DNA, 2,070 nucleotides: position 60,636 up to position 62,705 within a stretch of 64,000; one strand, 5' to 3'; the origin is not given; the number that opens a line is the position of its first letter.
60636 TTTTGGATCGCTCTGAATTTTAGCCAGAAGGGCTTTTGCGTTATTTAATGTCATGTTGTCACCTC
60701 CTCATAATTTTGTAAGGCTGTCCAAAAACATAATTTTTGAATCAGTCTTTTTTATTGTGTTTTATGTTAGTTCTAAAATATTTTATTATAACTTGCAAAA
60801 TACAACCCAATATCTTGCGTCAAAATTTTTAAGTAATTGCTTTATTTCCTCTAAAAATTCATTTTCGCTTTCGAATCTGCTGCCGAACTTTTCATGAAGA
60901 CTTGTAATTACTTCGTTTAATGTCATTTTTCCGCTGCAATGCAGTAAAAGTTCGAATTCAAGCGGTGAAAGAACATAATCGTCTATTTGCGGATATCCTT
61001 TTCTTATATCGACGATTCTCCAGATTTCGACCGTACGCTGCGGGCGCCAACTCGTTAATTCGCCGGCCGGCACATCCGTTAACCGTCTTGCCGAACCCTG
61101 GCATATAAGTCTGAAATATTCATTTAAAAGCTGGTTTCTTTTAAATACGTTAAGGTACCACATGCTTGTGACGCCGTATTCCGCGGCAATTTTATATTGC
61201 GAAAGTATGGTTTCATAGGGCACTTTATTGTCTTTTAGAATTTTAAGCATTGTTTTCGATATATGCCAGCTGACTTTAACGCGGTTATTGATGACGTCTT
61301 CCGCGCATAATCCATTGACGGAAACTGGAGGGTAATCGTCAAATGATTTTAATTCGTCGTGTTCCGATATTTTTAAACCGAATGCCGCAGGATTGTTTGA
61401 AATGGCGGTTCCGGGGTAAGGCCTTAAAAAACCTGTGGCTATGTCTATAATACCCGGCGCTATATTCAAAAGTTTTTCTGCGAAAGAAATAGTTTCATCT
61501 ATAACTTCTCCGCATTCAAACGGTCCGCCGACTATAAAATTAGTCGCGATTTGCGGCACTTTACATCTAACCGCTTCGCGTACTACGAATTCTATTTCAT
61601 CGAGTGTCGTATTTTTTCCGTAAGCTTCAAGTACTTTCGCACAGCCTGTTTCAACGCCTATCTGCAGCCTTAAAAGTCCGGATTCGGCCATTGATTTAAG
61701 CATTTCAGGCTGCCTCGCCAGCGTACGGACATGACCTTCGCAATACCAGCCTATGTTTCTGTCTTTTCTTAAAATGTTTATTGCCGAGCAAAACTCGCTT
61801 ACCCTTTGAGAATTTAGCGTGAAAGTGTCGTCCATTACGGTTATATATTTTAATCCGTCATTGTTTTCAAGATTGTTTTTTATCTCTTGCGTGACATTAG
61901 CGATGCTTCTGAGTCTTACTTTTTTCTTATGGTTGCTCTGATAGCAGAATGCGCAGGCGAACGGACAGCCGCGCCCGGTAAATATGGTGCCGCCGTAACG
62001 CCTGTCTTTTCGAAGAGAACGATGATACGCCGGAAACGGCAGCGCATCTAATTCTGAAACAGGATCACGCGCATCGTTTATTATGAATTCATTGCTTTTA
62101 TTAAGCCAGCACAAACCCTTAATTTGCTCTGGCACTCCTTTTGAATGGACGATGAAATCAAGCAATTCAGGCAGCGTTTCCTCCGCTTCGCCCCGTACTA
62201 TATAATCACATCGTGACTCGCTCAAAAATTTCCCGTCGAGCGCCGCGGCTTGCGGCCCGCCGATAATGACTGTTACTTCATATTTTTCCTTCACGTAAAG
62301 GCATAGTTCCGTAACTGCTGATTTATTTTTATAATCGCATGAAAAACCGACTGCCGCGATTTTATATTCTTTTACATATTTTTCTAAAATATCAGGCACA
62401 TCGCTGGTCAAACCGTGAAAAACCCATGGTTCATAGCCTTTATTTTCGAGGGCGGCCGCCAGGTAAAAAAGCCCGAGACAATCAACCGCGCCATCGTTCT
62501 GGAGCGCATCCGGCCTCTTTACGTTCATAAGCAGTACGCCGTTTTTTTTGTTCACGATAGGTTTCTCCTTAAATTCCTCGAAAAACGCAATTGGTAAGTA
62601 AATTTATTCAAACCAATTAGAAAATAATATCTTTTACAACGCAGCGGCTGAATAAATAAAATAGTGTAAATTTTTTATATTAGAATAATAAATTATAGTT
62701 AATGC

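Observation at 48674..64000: Undescribed-looking RiPP gene cluster: ProcM-like LanM, two Nif11-leader precursors, tandem-GNAT and five paralogous B12-radical-SAM enzymes carrying RRE domains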

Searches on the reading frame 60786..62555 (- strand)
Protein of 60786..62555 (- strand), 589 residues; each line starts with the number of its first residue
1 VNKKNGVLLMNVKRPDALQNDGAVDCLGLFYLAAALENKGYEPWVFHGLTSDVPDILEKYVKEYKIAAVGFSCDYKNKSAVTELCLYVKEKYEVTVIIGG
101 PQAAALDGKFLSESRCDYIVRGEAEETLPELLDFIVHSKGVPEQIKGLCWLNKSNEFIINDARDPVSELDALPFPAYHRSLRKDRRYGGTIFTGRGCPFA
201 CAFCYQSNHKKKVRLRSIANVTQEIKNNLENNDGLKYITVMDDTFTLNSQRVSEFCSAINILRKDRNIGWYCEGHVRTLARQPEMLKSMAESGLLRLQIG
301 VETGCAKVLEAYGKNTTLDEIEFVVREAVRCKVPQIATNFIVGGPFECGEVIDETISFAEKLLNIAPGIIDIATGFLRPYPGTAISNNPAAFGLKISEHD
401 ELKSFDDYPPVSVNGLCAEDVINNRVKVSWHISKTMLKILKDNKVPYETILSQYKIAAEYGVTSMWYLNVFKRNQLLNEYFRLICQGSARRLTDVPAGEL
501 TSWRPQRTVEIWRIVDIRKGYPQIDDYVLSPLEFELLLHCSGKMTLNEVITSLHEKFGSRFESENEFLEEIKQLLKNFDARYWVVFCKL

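Call 3: search_protein_families(library=pfam, proteins=[window:60786-62555:-], max_evalue=0.01)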
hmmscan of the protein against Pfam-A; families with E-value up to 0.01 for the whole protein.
window:60786-62555:- (589 aa): 2 families
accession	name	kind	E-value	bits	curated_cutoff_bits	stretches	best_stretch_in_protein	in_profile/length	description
PF04055.27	Radical_SAM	-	5.7e-22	79.1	29.5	1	192-358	2-165/166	Radical SAM superfamily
PF02310.24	B12-binding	-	6.9e-14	52.2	32.1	1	27-132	15-121/121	B12 binding domain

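Call 4: search_protein_families(library=ncbifam, proteins=[window:60786-62555:-], max_evalue=0.01)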
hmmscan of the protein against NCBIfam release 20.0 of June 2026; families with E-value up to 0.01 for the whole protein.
window:60786-62555:- (589 aa): 32 families (the best 25 are shown)
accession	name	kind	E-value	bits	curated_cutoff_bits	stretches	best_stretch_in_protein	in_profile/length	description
NF050148.1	rSAM_ApyD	equivalog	1.8e-38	132.4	750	1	88-388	98-392/645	RiPP biosynthesis radical SAM protein ApyD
TIGR03471.1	HpnJ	equivalog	4e-34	118.3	577.6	1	89-398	93-396/472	hopanoid biosynthesis associated radical SAM protein HpnJ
TIGR02026.1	BchE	equivalog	2.3e-29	102.6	481.35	1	26-343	22-346/497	magnesium-protoporphyrin IX monomethyl ester anaerobic oxidative cyclase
TIGR04072.2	rSAM_ladder_B12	equivalog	2.6e-27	95.6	360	1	24-364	16-351/443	lipid biosynthesis B12-binding/radical SAM protein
TIGR04479.1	bcpD_PhpK_rSAM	subfamily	4e-27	94.8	600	1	26-396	72-438/504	PhpK family radical SAM P-methyltransferase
TIGR04013.1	B12_SAM_MJ_1487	hypoth_equivalog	6.4e-26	91.1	251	1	33-388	17-356/382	TIGR04013 family B12-binding domain/radical SAM domain-containing protein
NF038361.1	rSAM_Sden_1168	equivalog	2e-25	89.4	575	1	58-362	133-451/560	Sden_1168 family B12-binding radical SAM P-methyltransferase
TIGR03975.1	rSAM_ocin_1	subfamily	9.2e-20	70.7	281.85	1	61-362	124-430/606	RiPP maturation radical SAM C-methyltransferase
TIGR04014.1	B12_SAM_MJ_0865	equivalog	1.7e-18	66.7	360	1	90-384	65-353/434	methyl-coenzyme M reductase glutamine C-methyltransferase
TIGR04367.1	HpnR_B12_rSAM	equivalog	1.2e-17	63.6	650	1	25-386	21-370/490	hopanoid C-3 methylase HpnR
TIGR04295.1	B12_rSAM_oligo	hypoth_equivalog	8.6e-16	57.6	400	1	89-340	98-341/422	TIGR04295 family B12-binding domain-containing radical SAM protein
TIGR04385.1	B12_rSAM_cofa1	equivalog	1.2e-15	57.7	450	1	92-387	98-392/438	B12 lower ligand biosynthesis radical SAM protein BzaD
NF033070.1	rSAM_AprD4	equivalog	2.6e-15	56.3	500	1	190-406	198-407/456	AprD4 family radical SAM diol-dehydratase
NF033712.0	B12_rSAM_KedN5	subfamily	1.9e-14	52.8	700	1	70-249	67-255/624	KedN5 family methylcobalamin-dependent radical SAM C-methyltransferase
NF040542.1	rSAM_RCCLKC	equivalog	1.8e-12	47.2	450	1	34-346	21-334/423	arsinothricin biosynthesis radical SAM protein ArsL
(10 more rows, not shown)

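Call 6: find_encoding_contigs(protein=window:60786-62555:-, flank=10000, max_places=6)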
Protein window:60786-62555:- (589 aa): 2 contigs read that carry it; 1 place shown.
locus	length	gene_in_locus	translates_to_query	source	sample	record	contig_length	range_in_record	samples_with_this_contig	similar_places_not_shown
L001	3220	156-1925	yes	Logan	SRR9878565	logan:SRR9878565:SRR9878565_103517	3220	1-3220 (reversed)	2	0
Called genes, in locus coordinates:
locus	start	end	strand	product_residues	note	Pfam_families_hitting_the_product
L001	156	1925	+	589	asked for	PF02310:B12-binding, PF04055:Radical_SAM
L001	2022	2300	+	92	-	PF07862:Nif11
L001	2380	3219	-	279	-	?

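Call 7: find_homologous_proteins(query=window:60786-62555:-)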
Query window:60786-62555:- (589 aa): 411 proteins with E <= 0.001 among 8000 candidates; the best 120 are listed.
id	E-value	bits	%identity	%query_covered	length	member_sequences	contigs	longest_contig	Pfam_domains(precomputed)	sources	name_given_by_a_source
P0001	0.0e+0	1366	100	100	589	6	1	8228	PF04055.28,PF02310.25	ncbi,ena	-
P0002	2.5e-288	975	71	100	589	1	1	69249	PF04055.28,PF02310.25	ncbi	-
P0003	1.7e-274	930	68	100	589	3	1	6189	PF04055.28,PF02310.25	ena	-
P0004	4.5e-274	928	69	98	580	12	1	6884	PF04055.28,PF02310.25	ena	-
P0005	6.0e-273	925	68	100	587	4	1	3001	PF04055.28,PF02310.25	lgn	-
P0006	3.3e-271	919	66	99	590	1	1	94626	PF04055.28,PF02310.25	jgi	jgi:radical SAM superfamily enzyme YgiQ (UPF0313 family)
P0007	1.8e-270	916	66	100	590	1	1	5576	PF04055.28,PF02310.25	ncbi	-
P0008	4.2e-269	912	67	100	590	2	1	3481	PF04055.28,PF02310.25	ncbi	-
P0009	1.0e-267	907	67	97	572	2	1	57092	PF04055.28,PF02310.25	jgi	-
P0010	1.2e-224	765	57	99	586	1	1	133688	PF04055.28,PF02310.25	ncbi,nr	ncbi:MAG: B12-binding domain-containing radical SAM protein [Clostridia bacterium]|nr:B12-binding do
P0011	1.2e-221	755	57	99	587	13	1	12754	PF04055.28,PF02310.25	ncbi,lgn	ncbi:MAG: radical SAM protein [Candidatus Eremiobacterota bacterium]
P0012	3.1e-213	727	56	99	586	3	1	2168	PF04055.28,PF02310.25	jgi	-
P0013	4.4e-213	727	54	99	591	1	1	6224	PF04055.28,PF02310.25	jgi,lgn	jgi:radical SAM superfamily enzyme YgiQ (UPF0313 family)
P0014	2.8e-211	721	54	100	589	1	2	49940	PF04055.28,PF02310.25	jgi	jgi:radical SAM superfamily enzyme YgiQ (UPF0313 family)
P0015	1.0e-210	719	53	100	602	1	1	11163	PF04055.28,PF02310.25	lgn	-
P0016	6.5e-207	707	52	100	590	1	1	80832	PF04055.28,PF02310.25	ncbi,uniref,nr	ncbi:radical SAM protein [Heliobacterium undosum]|uniref:Radical SAM protein n=1 Tax=Heliomicrobium 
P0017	8.8e-199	680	52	100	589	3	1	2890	PF04055.28,PF02310.25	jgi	jgi:radical SAM superfamily enzyme YgiQ (UPF0313 family)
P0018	1.4e-195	669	50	99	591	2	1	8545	PF04055.28,PF02310.25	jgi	-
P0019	9.7e-195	666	49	100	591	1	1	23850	PF04055.28,PF02310.25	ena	-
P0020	1.3e-185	636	49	99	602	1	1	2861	PF04055.28,PF02310.25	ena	-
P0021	7.9e-185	634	49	100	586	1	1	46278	PF04055.28,PF02310.25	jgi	jgi:anaerobic magnesium-protoporphyrin IX monomethyl ester cyclase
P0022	1.4e-165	570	54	80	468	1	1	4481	PF04055.28,PF02310.25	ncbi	ncbi:MAG: B12-binding domain-containing radical SAM protein, partial [Acidobacteriota bacterium]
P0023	9.3e-161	554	44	99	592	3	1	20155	PF04055.28,PF02310.25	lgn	-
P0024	7.7e-158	545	44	99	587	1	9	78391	PF04055.28,PF02310.25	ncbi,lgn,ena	-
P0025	9.3e-145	501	43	98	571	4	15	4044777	PF04055.28,PF02310.25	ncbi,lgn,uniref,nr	ncbi:B12-binding domain-containing radical SAM protein [Acetobacterium woodii]|uniref:Cobalamin (Vit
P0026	6.0e-144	499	44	95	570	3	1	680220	PF04055.28,PF02310.25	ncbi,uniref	ncbi:B12-binding domain-containing radical SAM protein [Acetobacterium wieringae]|uniref:B12-binding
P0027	1.2e-143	498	43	95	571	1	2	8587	PF04055.28,PF02310.25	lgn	-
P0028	1.9e-143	497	42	99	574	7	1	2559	PF04055.28,PF02310.25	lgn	-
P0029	2.6e-143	497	42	98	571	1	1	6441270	PF04055.28,PF02310.25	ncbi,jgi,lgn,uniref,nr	ncbi:B12-binding domain-containing radical SAM protein [Candidatus Formimonas warabiya]|uniref:Uncha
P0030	3.9e-143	496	42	98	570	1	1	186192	PF04055.28,PF02310.25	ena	-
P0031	5.8e-143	495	42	98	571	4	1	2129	PF04055.28,PF02310.25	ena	-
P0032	1.5e-142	494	42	98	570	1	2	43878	PF04055.28,PF02310.25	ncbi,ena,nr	ncbi:MAG: hypothetical protein CVU99_01975 [Firmicutes bacterium HGW-Firmicutes-4]|nr:MAG: hypotheti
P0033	1.9e-142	494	42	99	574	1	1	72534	PF04055.28,PF02310.25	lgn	-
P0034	2.7e-142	493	44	95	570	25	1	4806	PF04055.28,PF02310.25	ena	-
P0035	3.2e-142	493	42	95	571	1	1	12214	PF04055.28,PF02310.25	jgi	-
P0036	3.9e-142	493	40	100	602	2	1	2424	PF04055.28,PF02310.25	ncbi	-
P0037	4.2e-142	493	43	96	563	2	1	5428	PF04055.28,PF02310.25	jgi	jgi:radical SAM superfamily enzyme YgiQ (UPF0313 family)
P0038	1.2e-141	491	41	98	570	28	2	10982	PF04055.28,PF02310.25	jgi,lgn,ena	-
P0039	2.9e-141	490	41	98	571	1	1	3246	PF04055.28,PF02310.25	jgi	-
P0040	4.4e-141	489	42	98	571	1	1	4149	PF04055.28,PF02310.25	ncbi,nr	ncbi:MAG: radical SAM protein [Eubacteriales bacterium]|nr:radical SAM protein [Eubacteriales bacter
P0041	5.1e-141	489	42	99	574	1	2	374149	PF04055.28,PF02310.25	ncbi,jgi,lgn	-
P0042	1.1e-140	488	42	98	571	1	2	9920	PF04055.28,PF02310.25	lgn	-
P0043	1.8e-140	487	42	98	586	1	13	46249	PF04055.28,PF02310.25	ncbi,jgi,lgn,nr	ncbi:MAG: B12-binding domain-containing radical SAM protein [Thermoclostridium sp.]|nr:B12-binding d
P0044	2.9e-140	486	42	95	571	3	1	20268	PF04055.28,PF02310.25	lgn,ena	-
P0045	3.0e-140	486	41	99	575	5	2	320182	PF04055.28,PF02310.25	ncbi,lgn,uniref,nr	ncbi:radical SAM protein [Acetobacterium paludosum]|uniref:Radical SAM protein n=2 Tax=Acetobacteriu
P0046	3.1e-140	486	40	99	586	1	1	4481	PF04055.28,PF02310.25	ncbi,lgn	ncbi:MAG: B12-binding domain-containing radical SAM protein [Acidobacteriota bacterium]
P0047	3.8e-140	486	41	98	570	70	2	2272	PF04055.28,PF02310.25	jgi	-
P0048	4.2e-140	486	42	99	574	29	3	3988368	PF04055.28,PF02310.25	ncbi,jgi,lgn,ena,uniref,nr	ncbi:B12-binding domain-containing radical SAM protein [Acetobacterium sp. KB-1]|jgi:radical SAM sup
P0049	7.6e-140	485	41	98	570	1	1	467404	PF04055.28,PF02310.25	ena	-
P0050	8.2e-140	485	42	95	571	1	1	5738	PF04055.28,PF02310.25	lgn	-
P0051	1.1e-139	485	41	98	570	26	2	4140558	PF04055.28,PF02310.25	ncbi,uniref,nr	ncbi:B12-binding domain-containing radical SAM protein [Acetobacterium malicum]|uniref:B12-binding d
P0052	1.6e-139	484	41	98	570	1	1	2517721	PF04055.28,PF02310.25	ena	-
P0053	1.6e-139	484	41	98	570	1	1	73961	PF04055.28,PF02310.25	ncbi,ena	-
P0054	2.2e-139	484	41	98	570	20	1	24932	PF04055.28,PF02310.25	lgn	-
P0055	2.8e-139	483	42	98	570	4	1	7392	PF04055.28,PF02310.25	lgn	-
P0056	3.1e-139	483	41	98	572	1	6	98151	PF04055.28,PF02310.25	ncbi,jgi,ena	jgi:radical SAM superfamily enzyme YgiQ (UPF0313 family)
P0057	3.9e-139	483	43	95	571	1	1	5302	PF04055.28,PF02310.25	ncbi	-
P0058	8.5e-139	482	41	98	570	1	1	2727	PF04055.28,PF02310.25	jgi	jgi:radical SAM superfamily enzyme YgiQ (UPF0313 family)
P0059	1.0e-138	481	40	99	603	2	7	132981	PF04055.28,PF02310.25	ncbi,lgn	ncbi:MAG: radical SAM protein [Candidatus Wallbacteria bacterium]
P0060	1.4e-138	481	41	98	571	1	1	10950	PF04055.28,PF02310.25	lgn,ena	-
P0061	1.7e-138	481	41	98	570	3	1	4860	PF04055.28,PF02310.25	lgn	-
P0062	2.0e-138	480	41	98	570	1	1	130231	PF04055.28,PF02310.25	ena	-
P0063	2.3e-138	480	41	99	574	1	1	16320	PF04055.28,PF02310.25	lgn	-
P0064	4.7e-138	479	41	98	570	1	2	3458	PF04055.28,PF02310.25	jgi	-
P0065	4.8e-138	479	41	95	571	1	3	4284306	PF04055.28,PF02310.25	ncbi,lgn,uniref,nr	ncbi:B12-binding domain-containing radical SAM protein [Acetobacterium bakii]|uniref:Uncharacterized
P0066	6.0e-138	479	41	98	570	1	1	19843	PF04055.28,PF02310.25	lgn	-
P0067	1.0e-137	478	41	98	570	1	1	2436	PF04055.28,PF02310.25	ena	-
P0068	2.2e-137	477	39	97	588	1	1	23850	PF04055.28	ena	-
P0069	4.1e-137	476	41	98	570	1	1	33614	PF04055.28,PF02310.25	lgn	-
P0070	5.0e-137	476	40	98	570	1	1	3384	PF04055.28,PF02310.25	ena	-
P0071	1.3e-136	474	40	98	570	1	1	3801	PF04055.28,PF02310.25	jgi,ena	-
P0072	1.4e-136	474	40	98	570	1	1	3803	PF04055.28,PF02310.25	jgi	-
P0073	1.8e-136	474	40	98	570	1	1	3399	PF04055.28,PF02310.25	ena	-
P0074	2.2e-136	474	40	98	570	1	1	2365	PF04055.28,PF02310.25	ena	-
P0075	3.1e-136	473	42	98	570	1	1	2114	PF04055.28,PF02310.25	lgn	-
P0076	3.4e-136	473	41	95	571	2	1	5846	PF04055.28,PF02310.25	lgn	-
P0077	4.7e-136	473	40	98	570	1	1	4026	PF04055.28,PF02310.25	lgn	-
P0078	5.3e-136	472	41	97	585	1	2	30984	PF04055.28,PF02310.25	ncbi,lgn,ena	-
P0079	8.2e-136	472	42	98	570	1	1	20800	PF04055.28,PF02310.25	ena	-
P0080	8.6e-136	472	42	98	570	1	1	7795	PF04055.28,PF02310.25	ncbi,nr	ncbi:MAG: radical SAM protein [Acetobacterium sp.]|nr:radical SAM protein [Acetobacterium sp.]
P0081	1.6e-135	471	42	98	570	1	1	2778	PF04055.28,PF02310.25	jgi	-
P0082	2.0e-135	471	41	98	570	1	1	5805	PF04055.28,PF02310.25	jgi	-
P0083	7.5e-135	469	41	98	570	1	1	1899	PF04055.28,PF02310.25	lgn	-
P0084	4.2e-133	463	41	95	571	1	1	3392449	PF04055.28,PF02310.25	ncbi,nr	ncbi:radical SAM protein [Eubacteriaceae bacterium ES3]|nr:radical SAM protein [Eubacteriaceae bacte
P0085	7.0e-133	462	39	97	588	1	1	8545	PF04055.28,PF02310.25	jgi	-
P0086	4.2e-131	456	41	100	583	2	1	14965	PF04055.28,PF02310.25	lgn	-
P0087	3.0e-130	453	42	95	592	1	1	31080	PF04055.28,PF02310.25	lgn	-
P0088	5.5e-130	453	37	99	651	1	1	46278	PF04055.28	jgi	jgi:anaerobic magnesium-protoporphyrin IX monomethyl ester cyclase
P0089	1.6e-129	451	40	95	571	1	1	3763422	PF04055.28,PF02310.25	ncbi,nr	ncbi:radical SAM protein [Eubacteriaceae bacterium ES2]|nr:radical SAM protein [Eubacteriaceae bacte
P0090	1.8e-129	451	41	93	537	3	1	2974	PF04055.28,PF02310.25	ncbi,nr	ncbi:MAG: radical SAM protein, partial [Synergistaceae bacterium]|nr:radical SAM protein [Synergista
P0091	3.6e-129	450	42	95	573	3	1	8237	PF04055.28,PF02310.25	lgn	-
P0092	4.7e-126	440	40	95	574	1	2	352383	PF04055.28,PF02310.25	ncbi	-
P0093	2.2e-125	437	40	99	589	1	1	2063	PF04055.28,PF02310.25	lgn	-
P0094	1.1e-123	432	37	95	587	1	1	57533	PF04055.28,PF02310.25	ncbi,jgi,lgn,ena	-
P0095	2.9e-123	430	39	100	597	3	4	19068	PF04055.28,PF02310.25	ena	-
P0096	4.4e-123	430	38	95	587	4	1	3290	PF04055.28,PF02310.25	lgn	-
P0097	4.9e-122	426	36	99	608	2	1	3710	PF04055.28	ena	-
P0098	2.7e-120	421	37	95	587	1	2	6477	PF04055.28,PF02310.25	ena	-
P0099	1.4e-118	415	35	98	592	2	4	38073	PF04055.28,PF02310.25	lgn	-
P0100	7.1e-116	406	42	87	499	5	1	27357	PF04055.28,PF02310.25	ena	-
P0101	2.4e-115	404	36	98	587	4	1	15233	PF04055.28,PF02310.25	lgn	-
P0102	4.9e-115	403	42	86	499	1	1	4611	PF04055.28,PF02310.25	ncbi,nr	ncbi:MAG: B12-binding domain-containing radical SAM protein, partial [Synergistaceae bacterium]|nr:B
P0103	1.9e-114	401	35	99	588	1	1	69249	PF04055.28,PF02310.25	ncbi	-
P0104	3.4e-114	400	39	99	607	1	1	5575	PF04055.28,PF02310.25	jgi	jgi:radical SAM superfamily enzyme YgiQ (UPF0313 family)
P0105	4.2e-112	394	35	100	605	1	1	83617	PF04055.28,PF02310.25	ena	-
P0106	2.7e-108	381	37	95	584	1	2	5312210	PF04055.28,PF02310.25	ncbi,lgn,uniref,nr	ncbi:B12-binding domain-containing radical SAM protein [Sporomusa malonica]|uniref:Anaerobic Mg-prot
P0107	2.3e-105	371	35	92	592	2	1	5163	PF04055.28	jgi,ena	jgi:anaerobic magnesium-protoporphyrin IX monomethyl ester cyclase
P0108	3.0e-100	354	35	99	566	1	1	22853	PF04055.28,PF02310.25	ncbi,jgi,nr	ncbi:MAG: B12-binding domain-containing radical SAM protein [Synergistaceae bacterium]|jgi:radical S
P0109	1.4e-99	352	35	97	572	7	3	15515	PF04055.28,PF02310.25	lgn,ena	-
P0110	1.4e-95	339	36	93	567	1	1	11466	PF04055.28,PF02310.25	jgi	jgi:radical SAM superfamily enzyme YgiQ (UPF0313 family)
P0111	3.9e-92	328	33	93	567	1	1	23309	PF04055.28,PF02310.25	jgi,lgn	jgi:radical SAM superfamily enzyme YgiQ (UPF0313 family)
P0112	7.8e-92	327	35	96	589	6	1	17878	PF04055.28,PF02310.25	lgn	-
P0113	1.9e-91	325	35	92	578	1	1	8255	PF04055.28,PF02310.25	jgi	-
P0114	2.1e-91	325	35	93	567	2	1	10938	PF04055.28,PF02310.25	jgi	jgi:radical SAM superfamily enzyme YgiQ (UPF0313 family)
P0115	1.0e-90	323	34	96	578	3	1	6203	PF04055.28,PF02310.25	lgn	-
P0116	1.6e-90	322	33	97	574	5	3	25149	PF04055.28,PF02310.25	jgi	jgi:radical SAM superfamily enzyme YgiQ (UPF0313 family)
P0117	4.7e-90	321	32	98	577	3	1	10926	PF04055.28,PF02310.25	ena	-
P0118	7.4e-89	317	32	99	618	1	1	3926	PF04055.28,PF02310.25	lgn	-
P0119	3.9e-87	311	32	93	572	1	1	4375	PF04055.28,PF02310.25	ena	-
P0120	1.8e-85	306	33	93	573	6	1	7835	PF04055.28,PF02310.25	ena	-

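Call 10: find_encoding_contigs(protein=P0002, flank=10000, max_places=2)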
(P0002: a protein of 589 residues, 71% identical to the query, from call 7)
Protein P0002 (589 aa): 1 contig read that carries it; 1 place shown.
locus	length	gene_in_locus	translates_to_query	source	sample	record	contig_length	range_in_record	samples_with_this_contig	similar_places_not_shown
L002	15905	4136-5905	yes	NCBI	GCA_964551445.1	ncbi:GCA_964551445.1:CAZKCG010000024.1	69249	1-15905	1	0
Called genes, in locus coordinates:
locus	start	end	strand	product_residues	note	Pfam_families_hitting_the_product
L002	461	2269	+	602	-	PF04055:Radical_SAM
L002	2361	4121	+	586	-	PF02310:B12-binding (weak), PF04055:Radical_SAM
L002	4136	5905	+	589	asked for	PF02310:B12-binding, PF04055:Radical_SAM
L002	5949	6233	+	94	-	PF07862:Nif11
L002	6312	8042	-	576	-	PF02310:B12-binding, PF04055:Radical_SAM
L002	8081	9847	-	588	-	PF02310:B12-binding, PF04055:Radical_SAM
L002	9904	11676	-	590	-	PF02310:B12-binding, PF04055:Radical_SAM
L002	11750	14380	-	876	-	PF02310:B12-binding, PF04055:Radical_SAM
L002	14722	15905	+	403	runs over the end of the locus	PF01041:DegT_DnrJ_EryC1, PF00155:Aminotran_1_2 (weak), PF01212:Beta_elim_lyase (weak)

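Call 11: find_encoding_contigs(protein=P0025, flank=10000, max_places=2)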
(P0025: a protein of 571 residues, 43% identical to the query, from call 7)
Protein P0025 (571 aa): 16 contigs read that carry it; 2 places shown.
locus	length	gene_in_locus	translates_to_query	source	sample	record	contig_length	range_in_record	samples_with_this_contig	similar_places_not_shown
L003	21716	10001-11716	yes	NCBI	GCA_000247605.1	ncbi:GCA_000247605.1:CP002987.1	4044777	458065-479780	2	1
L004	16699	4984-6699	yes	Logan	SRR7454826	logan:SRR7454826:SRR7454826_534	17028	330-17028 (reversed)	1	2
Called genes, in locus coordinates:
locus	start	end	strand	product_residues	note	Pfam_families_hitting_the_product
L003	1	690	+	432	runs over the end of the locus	PF00083:Sugar_tr (weak), PF07690:MFS_1, PF13347:MFS_2, PF03209:PUCC (weak), PF07690:MFS_1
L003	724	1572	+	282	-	PF03009:GDPD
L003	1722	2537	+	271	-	PF03009:GDPD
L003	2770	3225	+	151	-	PF01327:Pep_deformylase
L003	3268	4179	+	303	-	PF08220:HTH_DeoR (faint), PF08279:HTH_11, PF19187:HTH_PafC (weak), PF13280:WYL, PF25583:WCX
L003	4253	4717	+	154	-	PF00903:Glyoxalase, PF12681:Glyoxalase_2, PF22677:Ble-like_N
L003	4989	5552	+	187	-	PF13302:Acetyltransf_3 (weak), PF13420:Acetyltransf_4, PF00583:Acetyltransf_1, PF13673:Acetyltransf_10, PF13508:Acetyltransf_7, PF08445:FR47 (weak)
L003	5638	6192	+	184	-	PF08002:DUF1697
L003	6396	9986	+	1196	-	PF04055:Radical_SAM, PF02310:B12-binding, PF04055:Radical_SAM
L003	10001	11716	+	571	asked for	PF02310:B12-binding, PF04055:Radical_SAM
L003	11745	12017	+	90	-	PF07862:Nif11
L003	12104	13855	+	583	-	PF02310:B12-binding, PF04055:Radical_SAM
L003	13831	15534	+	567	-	PF02310:B12-binding (weak), PF04055:Radical_SAM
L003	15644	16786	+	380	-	PF13433:Peripla_BP_5, PF13458:Peripla_BP_6, PF01094:ANF_receptor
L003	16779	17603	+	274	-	PF25919:BSH_CusB (weak), PF25997:BSH_YhbJ (faint), PF00364:Biotin_lipoyl (faint), PF25973:BSH_CzcB (weak)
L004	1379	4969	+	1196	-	PF04055:Radical_SAM, PF02310:B12-binding, PF04055:Radical_SAM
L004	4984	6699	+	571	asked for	PF02310:B12-binding, PF04055:Radical_SAM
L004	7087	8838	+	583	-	PF02310:B12-binding, PF04055:Radical_SAM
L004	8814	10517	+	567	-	PF02310:B12-binding (weak), PF04055:Radical_SAM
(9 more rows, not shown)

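Call 12: find_encoding_contigs(protein=P0016, flank=10000, max_places=2)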
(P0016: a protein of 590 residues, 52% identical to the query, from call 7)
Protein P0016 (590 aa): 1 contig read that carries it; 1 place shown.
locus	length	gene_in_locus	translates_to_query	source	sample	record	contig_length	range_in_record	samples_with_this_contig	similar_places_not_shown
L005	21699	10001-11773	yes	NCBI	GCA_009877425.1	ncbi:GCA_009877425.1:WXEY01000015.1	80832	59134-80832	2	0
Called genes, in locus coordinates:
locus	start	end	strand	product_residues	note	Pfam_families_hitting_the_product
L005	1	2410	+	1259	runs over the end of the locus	PF01336:tRNA_anti-codon, PF02811:PHP, PF07733:DNA_pol3_alpha, PF17657:DNA_pol3_finger, PF14579:HHH_6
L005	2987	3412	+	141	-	PF22091:DUF6941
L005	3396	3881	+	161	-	-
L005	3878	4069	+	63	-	-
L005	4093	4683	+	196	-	-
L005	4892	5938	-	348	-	PF00112:Peptidase_C1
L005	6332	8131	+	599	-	PF02310:B12-binding, PF04055:Radical_SAM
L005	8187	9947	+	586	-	PF02310:B12-binding (weak), PF04055:Radical_SAM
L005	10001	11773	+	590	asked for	PF02310:B12-binding, PF04055:Radical_SAM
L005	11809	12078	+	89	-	PF07862:Nif11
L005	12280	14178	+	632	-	PF02310:B12-binding, PF04055:Radical_SAM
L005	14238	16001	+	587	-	PF02310:B12-binding, PF04055:Radical_SAM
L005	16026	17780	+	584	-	PF02310:B12-binding, PF04055:Radical_SAM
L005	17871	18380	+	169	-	-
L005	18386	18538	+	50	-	-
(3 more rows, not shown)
